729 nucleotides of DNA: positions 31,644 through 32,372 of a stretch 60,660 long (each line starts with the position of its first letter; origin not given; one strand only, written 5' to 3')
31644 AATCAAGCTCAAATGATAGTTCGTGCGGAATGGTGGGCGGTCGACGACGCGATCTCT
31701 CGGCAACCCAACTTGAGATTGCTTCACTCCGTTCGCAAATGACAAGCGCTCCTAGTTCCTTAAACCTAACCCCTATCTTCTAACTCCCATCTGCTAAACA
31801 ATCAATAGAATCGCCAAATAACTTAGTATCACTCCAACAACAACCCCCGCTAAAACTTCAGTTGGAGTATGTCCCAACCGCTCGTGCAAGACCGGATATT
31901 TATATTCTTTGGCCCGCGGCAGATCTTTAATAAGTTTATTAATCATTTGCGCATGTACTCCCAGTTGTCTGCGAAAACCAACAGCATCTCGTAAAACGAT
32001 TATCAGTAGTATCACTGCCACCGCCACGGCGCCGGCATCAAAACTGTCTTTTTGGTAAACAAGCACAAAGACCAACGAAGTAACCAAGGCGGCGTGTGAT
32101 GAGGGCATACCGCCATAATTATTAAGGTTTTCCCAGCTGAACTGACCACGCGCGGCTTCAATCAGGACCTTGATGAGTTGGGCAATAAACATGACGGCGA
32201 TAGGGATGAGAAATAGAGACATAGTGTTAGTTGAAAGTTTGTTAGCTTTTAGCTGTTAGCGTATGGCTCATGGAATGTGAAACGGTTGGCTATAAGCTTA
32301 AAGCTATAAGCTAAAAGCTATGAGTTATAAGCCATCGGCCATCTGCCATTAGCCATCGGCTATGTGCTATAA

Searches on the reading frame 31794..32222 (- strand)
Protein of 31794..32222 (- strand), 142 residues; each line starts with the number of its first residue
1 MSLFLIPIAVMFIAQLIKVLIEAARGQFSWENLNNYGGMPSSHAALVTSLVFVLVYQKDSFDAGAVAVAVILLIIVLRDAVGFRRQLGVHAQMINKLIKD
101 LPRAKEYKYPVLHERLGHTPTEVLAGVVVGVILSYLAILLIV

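Call 112: search_protein_families(library=pfam, proteins=[window:31794-32222:-], max_evalue=0.00001)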
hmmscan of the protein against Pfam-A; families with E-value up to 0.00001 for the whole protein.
window:31794-32222:- (142 aa): 2 families
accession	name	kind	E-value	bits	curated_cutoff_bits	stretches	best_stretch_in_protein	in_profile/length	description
PF02681.20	DUF212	-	1.5e-33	116.1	26.5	1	3-132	5-125/126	Divergent PAP2 family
PF01569.27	PAP2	-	3.1e-06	27.4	27.2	0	3-76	5-87/130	PAP2 superfamily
